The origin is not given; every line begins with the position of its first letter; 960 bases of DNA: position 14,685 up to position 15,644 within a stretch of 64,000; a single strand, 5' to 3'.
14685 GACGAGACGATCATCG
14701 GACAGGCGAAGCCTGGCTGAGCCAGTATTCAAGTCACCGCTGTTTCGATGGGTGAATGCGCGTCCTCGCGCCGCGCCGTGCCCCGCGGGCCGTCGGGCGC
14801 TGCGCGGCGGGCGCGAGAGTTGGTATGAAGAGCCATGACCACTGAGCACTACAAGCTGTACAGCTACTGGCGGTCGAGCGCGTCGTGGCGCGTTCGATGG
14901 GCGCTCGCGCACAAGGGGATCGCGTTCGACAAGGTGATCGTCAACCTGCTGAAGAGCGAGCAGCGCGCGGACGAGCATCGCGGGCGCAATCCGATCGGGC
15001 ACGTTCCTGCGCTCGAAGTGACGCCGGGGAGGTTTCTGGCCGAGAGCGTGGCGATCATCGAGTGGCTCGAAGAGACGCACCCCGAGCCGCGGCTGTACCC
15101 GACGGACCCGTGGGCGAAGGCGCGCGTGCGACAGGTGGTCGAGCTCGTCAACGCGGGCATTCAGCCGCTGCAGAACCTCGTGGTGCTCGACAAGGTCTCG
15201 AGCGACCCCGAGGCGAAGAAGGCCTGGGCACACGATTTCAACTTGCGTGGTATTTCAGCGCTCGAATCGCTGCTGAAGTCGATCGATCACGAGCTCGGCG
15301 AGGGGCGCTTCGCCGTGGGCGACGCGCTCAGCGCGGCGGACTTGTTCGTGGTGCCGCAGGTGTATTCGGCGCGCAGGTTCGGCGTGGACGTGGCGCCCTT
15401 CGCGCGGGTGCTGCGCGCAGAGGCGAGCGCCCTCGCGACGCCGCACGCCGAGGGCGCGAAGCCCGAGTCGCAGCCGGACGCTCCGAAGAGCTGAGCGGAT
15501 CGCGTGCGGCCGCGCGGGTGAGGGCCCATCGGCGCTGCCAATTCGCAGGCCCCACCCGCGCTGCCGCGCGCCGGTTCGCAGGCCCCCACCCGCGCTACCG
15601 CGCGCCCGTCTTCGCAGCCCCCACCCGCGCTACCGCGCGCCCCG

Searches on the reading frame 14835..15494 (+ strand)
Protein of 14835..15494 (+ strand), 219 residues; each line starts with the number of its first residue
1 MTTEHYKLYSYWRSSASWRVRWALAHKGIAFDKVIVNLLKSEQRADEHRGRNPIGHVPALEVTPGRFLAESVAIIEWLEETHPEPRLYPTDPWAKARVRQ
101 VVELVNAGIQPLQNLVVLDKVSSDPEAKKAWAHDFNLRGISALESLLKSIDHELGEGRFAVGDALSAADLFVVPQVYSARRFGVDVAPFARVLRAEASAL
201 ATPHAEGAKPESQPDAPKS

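Call 9: search_protein_families(library=pfam, proteins=[window:14835-15494:+])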
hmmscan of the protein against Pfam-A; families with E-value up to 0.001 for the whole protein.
window:14835-15494:+ (219 aa): 4 families
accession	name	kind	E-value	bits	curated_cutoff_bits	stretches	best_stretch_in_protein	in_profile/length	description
PF13417.12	GST_N_3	-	2.2e-14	53.9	22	1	8-85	1-74/75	Glutathione S-transferase, N-terminal domain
PF02798.26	GST_N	-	4.4e-14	53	20.9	1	6-79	3-75/76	Glutathione S-transferase, N-terminal domain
PF13409.12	GST_N_2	-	4.4e-13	50.1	25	1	14-81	2-70/70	Glutathione S-transferase, N-terminal domain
PF13410.11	GST_C_2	-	5.8e-05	23.6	24.9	1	139-186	7-54/69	Glutathione S-transferase, C-terminal domain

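Call 10: find_encoding_contigs(protein=window:14835-15494:+, flank=10000, max_places=10)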
Protein window:14835-15494:+ (219 aa): 1 contig read that carries it; 1 place shown.
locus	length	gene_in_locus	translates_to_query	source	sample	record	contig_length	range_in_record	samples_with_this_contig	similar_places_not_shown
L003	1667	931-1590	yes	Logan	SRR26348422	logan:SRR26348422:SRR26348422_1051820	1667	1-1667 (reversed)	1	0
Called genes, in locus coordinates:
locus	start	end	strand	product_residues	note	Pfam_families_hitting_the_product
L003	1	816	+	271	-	?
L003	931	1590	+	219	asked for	PF02798:GST_N, PF13409:GST_N_2, PF13417:GST_N_3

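Call 17: find_homologous_proteins(query=window:14835-15494:+)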
Query window:14835-15494:+ (219 aa): 6144 proteins with E <= 0.001 among 7158 candidates; the best 120 are listed.
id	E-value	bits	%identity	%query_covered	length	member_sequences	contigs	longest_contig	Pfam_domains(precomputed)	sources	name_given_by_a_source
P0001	2.2e-139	480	98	100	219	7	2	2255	PF13417.13,PF02798.27,PF13409.13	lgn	-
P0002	2.0e-137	474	97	100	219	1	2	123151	PF13417.13,PF02798.27,PF13409.13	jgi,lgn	jgi:maleylacetoacetate isomerase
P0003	5.9e-135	466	95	100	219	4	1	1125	PF13410.12,PF13417.13,PF02798.27,PF13409.13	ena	-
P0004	6.8e-127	439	92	98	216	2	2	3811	PF13410.12,PF13417.13,PF02798.27,PF13409.13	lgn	-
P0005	3.1e-121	421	86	100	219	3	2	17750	PF13410.12,PF13417.13,PF02798.27,PF13409.13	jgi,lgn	jgi:maleylacetoacetate isomerase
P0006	3.1e-119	414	86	98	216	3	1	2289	PF13410.12,PF13417.13,PF02798.27,PF13409.13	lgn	-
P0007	7.5e-119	413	86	98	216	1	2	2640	PF13410.12,PF13417.13,PF02798.27,PF13409.13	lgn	-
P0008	1.1e-117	409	84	97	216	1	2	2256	PF13410.12,PF13417.13,PF02798.27,PF13409.13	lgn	-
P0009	2.4e-117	408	86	97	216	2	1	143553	PF13410.12,PF13417.13,PF02798.27,PF13409.13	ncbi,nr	ncbi:MAG: maleylacetoacetate isomerase [Myxococcales bacterium]|nr:maleylacetoacetate isomerase [Myx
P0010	1.4e-113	396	83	98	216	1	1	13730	PF13410.12,PF13417.13,PF02798.27,PF13409.13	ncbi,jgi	jgi:maleylacetoacetate isomerase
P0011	9.7e-113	393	83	97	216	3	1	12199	PF13410.12,PF13417.13,PF02798.27,PF13409.13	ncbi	-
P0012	6.5e-112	391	81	98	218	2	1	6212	PF13410.12,PF13417.13,PF02798.27,PF13409.13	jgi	jgi:maleylacetoacetate isomerase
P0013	2.4e-110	385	81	96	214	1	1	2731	PF13410.12,PF13417.13,PF02798.27,PF13409.13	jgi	jgi:maleylacetoacetate isomerase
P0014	5.2e-104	365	77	96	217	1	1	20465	PF13410.12,PF13417.13,PF02798.27,PF13409.13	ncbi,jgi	jgi:maleylpyruvate isomerase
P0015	3.7e-100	352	75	97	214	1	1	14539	PF13410.12,PF13417.13,PF02798.27,PF13409.13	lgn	-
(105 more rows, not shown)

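Call 19: find_encoding_contigs(protein=P0002, flank=6000, max_places=3)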
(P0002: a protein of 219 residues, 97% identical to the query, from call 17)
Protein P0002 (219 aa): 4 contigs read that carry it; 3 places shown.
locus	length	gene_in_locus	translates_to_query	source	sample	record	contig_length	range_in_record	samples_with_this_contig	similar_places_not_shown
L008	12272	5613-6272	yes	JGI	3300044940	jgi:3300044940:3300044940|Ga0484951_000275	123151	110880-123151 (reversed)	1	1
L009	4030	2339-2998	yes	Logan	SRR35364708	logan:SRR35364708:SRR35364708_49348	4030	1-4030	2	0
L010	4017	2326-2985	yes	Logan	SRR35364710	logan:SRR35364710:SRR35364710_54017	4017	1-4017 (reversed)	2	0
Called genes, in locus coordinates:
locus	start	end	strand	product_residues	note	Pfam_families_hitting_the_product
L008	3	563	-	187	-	?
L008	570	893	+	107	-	PF01797:Y1_Tnp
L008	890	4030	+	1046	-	PF13426:PAS_9, PF00512:HisKA, PF02518:HATPase_c, PF00072:Response_reg, PF01627:Hpt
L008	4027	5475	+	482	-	PF00069:Pkinase, PF07714:PK_Tyr_Ser-Thr, PF17667:Pkinase_fungal (weak), PF00072:Response_reg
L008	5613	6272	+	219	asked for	PF02798:GST_N, PF13409:GST_N_2, PF13417:GST_N_3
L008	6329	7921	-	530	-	PF10092:DUF2330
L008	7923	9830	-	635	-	PF00009:GTP_EFTU, PF03144:GTP_EFTU_D2, PF25461:Beta-barrel_SelB (faint), PF09106:WHD_2nd_SelB (faint), PF09107:WHD_3rd_SelB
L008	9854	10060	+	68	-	-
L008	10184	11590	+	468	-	PF00232:Glyco_hydro_1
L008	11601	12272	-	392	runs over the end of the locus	-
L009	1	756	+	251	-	?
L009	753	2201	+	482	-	PF00069:Pkinase, PF07714:PK_Tyr_Ser-Thr, PF17667:Pkinase_fungal (weak), PF00072:Response_reg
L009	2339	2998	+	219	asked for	PF02798:GST_N, PF13409:GST_N_2, PF13417:GST_N_3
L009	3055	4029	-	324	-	?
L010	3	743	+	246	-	?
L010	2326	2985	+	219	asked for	PF02798:GST_N, PF13409:GST_N_2, PF13417:GST_N_3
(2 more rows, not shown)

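Call 20: find_encoding_contigs(protein=P0009, flank=6000, max_places=3)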
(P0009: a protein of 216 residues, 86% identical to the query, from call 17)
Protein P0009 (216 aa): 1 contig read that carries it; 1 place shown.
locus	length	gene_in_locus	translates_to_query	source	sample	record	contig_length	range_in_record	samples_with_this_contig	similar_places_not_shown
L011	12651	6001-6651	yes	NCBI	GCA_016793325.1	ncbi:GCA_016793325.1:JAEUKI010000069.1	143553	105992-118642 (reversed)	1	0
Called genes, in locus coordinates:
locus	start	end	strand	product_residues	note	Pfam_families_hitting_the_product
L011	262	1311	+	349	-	PF00781:DAGK_cat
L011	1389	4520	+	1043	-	PF00989:PAS, PF08448:PAS_4, PF13426:PAS_9, PF00512:HisKA, PF02518:HATPase_c, PF00072:Response_reg, PF01627:Hpt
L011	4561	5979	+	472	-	PF00069:Pkinase, PF07714:PK_Tyr_Ser-Thr, PF17667:Pkinase_fungal (weak), PF00072:Response_reg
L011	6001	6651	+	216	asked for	PF02798:GST_N, PF13417:GST_N_3, PF13409:GST_N_2, PF13410:GST_C_2 (weak)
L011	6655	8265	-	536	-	PF10092:DUF2330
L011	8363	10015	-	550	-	PF10092:DUF2330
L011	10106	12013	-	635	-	PF00009:GTP_EFTU, PF03144:GTP_EFTU_D2, PF25461:Beta-barrel_SelB, PF09107:WHD_3rd_SelB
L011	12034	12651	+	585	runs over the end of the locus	PF00232:Glyco_hydro_1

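Call 21: find_encoding_contigs(protein=P0005, flank=6000, max_places=3)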
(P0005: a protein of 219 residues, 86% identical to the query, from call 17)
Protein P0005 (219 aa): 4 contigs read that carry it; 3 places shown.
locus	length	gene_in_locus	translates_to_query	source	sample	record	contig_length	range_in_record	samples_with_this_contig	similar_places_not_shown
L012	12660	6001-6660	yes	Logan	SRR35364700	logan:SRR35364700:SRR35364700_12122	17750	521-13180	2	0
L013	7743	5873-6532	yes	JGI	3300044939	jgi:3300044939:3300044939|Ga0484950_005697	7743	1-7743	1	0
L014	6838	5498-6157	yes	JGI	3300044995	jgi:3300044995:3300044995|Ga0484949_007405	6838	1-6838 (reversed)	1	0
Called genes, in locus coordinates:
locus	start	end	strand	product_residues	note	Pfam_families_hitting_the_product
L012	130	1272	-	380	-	-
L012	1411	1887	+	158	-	-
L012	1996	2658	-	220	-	PF07998:Peptidase_M54, PF00413:Peptidase_M10 (weak)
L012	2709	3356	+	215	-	-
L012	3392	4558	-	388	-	-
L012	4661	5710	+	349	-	PF00781:DAGK_cat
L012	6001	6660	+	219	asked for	PF02798:GST_N, PF13409:GST_N_2, PF13417:GST_N_3, PF13410:GST_C_2 (weak)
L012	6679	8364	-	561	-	PF00009:GTP_EFTU, PF03144:GTP_EFTU_D2, PF09106:WHD_2nd_SelB (faint), PF09107:WHD_3rd_SelB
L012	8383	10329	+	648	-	PF00232:Glyco_hydro_1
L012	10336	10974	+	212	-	-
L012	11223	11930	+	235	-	-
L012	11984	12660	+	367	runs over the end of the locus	PF13353:Fer4_12 (weak), PF04055:Radical_SAM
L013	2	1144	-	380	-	?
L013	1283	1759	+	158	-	-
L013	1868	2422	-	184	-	PF07998:Peptidase_M54, PF00413:Peptidase_M10 (weak)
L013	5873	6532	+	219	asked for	PF02798:GST_N, PF13409:GST_N_2, PF13417:GST_N_3, PF13410:GST_C_2 (weak)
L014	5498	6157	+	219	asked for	PF02798:GST_N, PF13409:GST_N_2, PF13417:GST_N_3, PF13410:GST_C_2 (weak)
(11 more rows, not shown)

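Call 31: find_encoding_contigs(protein=P0001, flank=6000, max_places=10)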
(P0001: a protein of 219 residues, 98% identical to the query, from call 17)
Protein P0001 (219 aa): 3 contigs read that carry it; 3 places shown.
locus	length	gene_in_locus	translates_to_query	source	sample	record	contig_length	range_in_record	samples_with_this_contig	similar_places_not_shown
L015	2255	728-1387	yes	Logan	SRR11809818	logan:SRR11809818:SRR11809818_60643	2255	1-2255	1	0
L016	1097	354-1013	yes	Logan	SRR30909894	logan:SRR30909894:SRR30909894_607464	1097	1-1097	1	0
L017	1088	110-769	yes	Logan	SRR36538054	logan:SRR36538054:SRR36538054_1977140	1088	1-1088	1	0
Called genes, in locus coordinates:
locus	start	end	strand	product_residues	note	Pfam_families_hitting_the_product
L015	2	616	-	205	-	?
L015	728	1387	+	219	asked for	PF02798:GST_N, PF13409:GST_N_2, PF13417:GST_N_3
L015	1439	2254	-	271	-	?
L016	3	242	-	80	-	?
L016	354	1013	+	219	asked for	PF02798:GST_N, PF13409:GST_N_2, PF13417:GST_N_3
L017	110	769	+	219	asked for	PF02798:GST_N, PF13409:GST_N_2, PF13417:GST_N_3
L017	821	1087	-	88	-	?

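Call 32: find_encoding_contigs(protein=P0004, flank=6000, max_places=6)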
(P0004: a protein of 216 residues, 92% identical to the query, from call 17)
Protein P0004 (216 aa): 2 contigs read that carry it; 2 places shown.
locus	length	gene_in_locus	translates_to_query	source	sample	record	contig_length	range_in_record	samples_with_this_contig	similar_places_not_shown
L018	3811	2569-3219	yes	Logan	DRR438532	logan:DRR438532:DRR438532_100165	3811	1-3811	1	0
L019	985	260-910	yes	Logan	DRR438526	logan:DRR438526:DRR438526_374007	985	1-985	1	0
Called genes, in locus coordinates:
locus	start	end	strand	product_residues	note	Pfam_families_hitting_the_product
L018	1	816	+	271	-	?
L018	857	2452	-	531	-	-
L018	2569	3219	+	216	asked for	PF02798:GST_N, PF13417:GST_N_3, PF13409:GST_N_2, PF13410:GST_C_2 (weak)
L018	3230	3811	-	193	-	?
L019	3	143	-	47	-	?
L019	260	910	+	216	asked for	PF02798:GST_N, PF13417:GST_N_3, PF13409:GST_N_2, PF13410:GST_C_2 (weak)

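Call 33: find_encoding_contigs(protein=P0003, flank=6000, max_places=6)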
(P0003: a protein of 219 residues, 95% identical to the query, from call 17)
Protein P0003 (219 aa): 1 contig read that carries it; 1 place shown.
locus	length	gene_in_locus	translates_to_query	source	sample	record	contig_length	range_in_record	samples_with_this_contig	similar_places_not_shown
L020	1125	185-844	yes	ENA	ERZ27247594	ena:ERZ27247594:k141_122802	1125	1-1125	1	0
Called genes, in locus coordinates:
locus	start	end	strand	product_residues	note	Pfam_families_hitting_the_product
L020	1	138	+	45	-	?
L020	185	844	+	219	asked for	PF02798:GST_N, PF13409:GST_N_2, PF13417:GST_N_3, PF13410:GST_C_2 (weak)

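Call 54: list_cluster_members(proteins=[window:14835-15494:+, P0002, P0003])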
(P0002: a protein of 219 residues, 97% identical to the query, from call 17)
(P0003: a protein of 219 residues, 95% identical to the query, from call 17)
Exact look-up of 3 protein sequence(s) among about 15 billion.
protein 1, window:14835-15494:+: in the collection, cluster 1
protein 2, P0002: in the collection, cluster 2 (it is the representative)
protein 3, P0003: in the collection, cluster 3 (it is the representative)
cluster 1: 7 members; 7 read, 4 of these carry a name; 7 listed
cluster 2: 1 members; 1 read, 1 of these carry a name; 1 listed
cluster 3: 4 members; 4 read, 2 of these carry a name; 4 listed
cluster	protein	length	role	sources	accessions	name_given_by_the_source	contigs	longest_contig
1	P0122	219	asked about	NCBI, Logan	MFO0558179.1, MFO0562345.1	MAG: maleylacetoacetate isomerase [Polyangiales bacterium]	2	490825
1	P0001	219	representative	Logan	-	-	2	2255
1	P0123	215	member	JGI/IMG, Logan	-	maleylacetoacetate isomerase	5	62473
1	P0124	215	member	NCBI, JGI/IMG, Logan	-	maleylacetoacetate isomerase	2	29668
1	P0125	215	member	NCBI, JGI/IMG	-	maleylacetoacetate isomerase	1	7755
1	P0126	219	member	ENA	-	-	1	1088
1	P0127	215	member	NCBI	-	-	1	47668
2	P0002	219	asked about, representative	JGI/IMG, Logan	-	maleylacetoacetate isomerase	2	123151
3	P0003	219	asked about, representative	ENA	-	-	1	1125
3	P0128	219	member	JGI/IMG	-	maleylacetoacetate isomerase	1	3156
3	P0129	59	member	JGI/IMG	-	glutathione S-transferase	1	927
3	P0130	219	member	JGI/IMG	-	-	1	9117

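Call 55: find_encoding_contigs(protein=P0123, flank=3000, max_places=6)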
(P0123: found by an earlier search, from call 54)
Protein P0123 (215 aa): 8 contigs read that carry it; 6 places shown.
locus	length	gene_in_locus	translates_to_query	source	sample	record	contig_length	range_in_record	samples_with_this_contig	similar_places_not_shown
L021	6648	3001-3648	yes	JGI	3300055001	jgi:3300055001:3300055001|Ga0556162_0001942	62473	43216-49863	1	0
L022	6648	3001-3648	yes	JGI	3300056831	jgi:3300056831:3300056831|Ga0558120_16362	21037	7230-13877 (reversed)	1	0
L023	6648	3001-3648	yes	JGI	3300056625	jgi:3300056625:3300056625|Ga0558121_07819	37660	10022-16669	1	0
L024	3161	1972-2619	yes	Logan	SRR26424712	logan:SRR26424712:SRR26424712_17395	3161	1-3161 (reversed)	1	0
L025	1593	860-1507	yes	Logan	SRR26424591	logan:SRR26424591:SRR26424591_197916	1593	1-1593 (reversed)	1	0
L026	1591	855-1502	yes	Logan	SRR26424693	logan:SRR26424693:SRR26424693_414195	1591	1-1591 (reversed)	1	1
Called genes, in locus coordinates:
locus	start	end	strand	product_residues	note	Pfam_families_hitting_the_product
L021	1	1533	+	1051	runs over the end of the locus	PF00989:PAS (faint), PF08448:PAS_4 (weak), PF13426:PAS_9 (weak), PF00512:HisKA, PF02518:HATPase_c, PF00072:Response_reg, PF01627:Hpt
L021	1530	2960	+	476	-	PF00069:Pkinase, PF07714:PK_Tyr_Ser-Thr, PF17667:Pkinase_fungal (weak), PF00072:Response_reg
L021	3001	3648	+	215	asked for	PF02798:GST_N, PF13417:GST_N_3, PF13409:GST_N_2, PF13410:GST_C_2 (faint)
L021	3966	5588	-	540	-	PF10092:DUF2330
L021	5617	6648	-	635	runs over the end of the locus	PF00009:GTP_EFTU, PF03144:GTP_EFTU_D2, PF25461:Beta-barrel_SelB (weak), PF09107:WHD_3rd_SelB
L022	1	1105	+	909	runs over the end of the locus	PF00989:PAS (faint), PF08448:PAS_4 (weak), PF13426:PAS_9 (weak), PF00512:HisKA, PF02518:HATPase_c, PF00072:Response_reg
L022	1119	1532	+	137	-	PF01627:Hpt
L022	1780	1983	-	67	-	-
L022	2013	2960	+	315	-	PF00069:Pkinase, PF07714:PK_Tyr_Ser-Thr, PF00072:Response_reg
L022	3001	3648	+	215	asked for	PF02798:GST_N, PF13417:GST_N_3, PF13409:GST_N_2, PF13410:GST_C_2 (faint)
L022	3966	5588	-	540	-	PF10092:DUF2330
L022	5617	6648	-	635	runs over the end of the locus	PF00009:GTP_EFTU, PF03144:GTP_EFTU_D2, PF25461:Beta-barrel_SelB (weak), PF09107:WHD_3rd_SelB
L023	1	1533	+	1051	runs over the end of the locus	PF00989:PAS (faint), PF08448:PAS_4 (weak), PF13426:PAS_9 (weak), PF00512:HisKA, PF02518:HATPase_c, PF00072:Response_reg, PF01627:Hpt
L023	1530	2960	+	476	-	PF00069:Pkinase, PF07714:PK_Tyr_Ser-Thr, PF17667:Pkinase_fungal (weak), PF00072:Response_reg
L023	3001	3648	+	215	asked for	PF02798:GST_N, PF13417:GST_N_3, PF13409:GST_N_2, PF13410:GST_C_2 (faint)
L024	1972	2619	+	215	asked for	PF02798:GST_N, PF13417:GST_N_3, PF13409:GST_N_2, PF13410:GST_C_2 (faint)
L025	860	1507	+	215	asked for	PF02798:GST_N, PF13417:GST_N_3, PF13409:GST_N_2, PF13410:GST_C_2 (faint)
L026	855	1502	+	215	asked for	PF02798:GST_N, PF13417:GST_N_3, PF13409:GST_N_2, PF13410:GST_C_2 (faint)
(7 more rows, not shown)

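Call 56: find_encoding_contigs(protein=P0127, flank=3000, max_places=4)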
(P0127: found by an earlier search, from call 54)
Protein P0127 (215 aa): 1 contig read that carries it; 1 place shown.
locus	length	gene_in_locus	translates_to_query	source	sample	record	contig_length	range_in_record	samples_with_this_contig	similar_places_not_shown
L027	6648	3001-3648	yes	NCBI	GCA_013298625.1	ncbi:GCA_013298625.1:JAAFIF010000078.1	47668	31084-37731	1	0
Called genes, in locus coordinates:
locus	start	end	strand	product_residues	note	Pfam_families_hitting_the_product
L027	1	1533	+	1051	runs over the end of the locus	PF00989:PAS (faint), PF08448:PAS_4 (weak), PF13426:PAS_9 (weak), PF00512:HisKA, PF02518:HATPase_c, PF00072:Response_reg, PF01627:Hpt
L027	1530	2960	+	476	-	PF00069:Pkinase, PF07714:PK_Tyr_Ser-Thr, PF17667:Pkinase_fungal (weak), PF00072:Response_reg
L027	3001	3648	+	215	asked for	PF02798:GST_N, PF13417:GST_N_3, PF13409:GST_N_2, PF13410:GST_C_2 (faint)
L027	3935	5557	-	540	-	PF10092:DUF2330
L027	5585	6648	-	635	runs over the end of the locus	PF00009:GTP_EFTU, PF03144:GTP_EFTU_D2, PF25461:Beta-barrel_SelB (weak), PF09107:WHD_3rd_SelB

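Call 64: find_homologous_proteins(query=L021:3722-3943:-, max_evalue=10)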
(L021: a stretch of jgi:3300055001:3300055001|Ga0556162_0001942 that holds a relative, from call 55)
Query L021:3722-3943:-: 6 candidates shared short words with the query, none scored E <= 10.

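Call 65: find_encoding_contigs(protein=P0124, flank=3000, max_places=6)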
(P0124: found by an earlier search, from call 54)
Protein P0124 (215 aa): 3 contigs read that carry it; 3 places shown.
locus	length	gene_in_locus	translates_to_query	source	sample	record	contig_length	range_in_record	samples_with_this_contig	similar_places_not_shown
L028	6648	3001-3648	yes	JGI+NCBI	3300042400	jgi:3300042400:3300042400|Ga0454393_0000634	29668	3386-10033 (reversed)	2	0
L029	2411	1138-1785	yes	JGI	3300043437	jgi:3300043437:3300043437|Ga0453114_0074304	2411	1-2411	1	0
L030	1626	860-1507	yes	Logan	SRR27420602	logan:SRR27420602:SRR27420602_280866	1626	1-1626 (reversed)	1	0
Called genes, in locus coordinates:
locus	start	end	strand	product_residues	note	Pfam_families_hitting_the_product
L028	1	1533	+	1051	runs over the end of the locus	PF00989:PAS (faint), PF08448:PAS_4 (weak), PF13426:PAS_9 (weak), PF00512:HisKA, PF02518:HATPase_c, PF00072:Response_reg, PF01627:Hpt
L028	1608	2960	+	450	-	PF00069:Pkinase, PF07714:PK_Tyr_Ser-Thr, PF17667:Pkinase_fungal (weak), PF00072:Response_reg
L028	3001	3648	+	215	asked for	PF02798:GST_N, PF13417:GST_N_3, PF13409:GST_N_2, PF13410:GST_C_2 (weak)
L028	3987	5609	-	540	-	PF10092:DUF2330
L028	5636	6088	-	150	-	PF09107:WHD_3rd_SelB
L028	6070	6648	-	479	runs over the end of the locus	PF00009:GTP_EFTU, PF03144:GTP_EFTU_D2, PF25461:Beta-barrel_SelB (weak)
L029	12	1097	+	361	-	PF00069:Pkinase, PF07714:PK_Tyr_Ser-Thr, PF17667:Pkinase_fungal (weak), PF00072:Response_reg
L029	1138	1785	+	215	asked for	PF02798:GST_N, PF13417:GST_N_3, PF13409:GST_N_2, PF13410:GST_C_2 (weak)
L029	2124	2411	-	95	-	?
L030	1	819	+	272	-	?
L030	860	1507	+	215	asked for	PF02798:GST_N, PF13417:GST_N_3, PF13409:GST_N_2, PF13410:GST_C_2 (weak)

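Call 66: find_encoding_contigs(protein=P0125, flank=3000, max_places=6)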
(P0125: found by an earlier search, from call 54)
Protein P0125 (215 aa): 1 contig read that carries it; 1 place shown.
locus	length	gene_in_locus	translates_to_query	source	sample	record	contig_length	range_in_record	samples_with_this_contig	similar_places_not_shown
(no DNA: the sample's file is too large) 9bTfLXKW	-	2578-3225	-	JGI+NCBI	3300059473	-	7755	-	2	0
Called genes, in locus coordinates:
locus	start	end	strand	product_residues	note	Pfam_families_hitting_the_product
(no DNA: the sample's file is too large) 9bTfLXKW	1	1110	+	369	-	?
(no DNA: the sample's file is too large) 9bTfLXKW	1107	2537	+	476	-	PF00069:Pkinase, PF07714:PK_Tyr_Ser-Thr, PF17667:Pkinase_fungal (weak), PF00072:Response_reg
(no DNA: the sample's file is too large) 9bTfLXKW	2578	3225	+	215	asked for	PF02798:GST_N, PF13417:GST_N_3, PF13409:GST_N_2, PF13410:GST_C_2 (weak)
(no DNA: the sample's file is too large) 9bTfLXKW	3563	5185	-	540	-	PF10092:DUF2330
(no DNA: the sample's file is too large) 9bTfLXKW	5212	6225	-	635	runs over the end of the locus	PF00009:GTP_EFTU, PF03144:GTP_EFTU_D2, PF25461:Beta-barrel_SelB (weak), PF09106:WHD_2nd_SelB (faint), PF09107:WHD_3rd_SelB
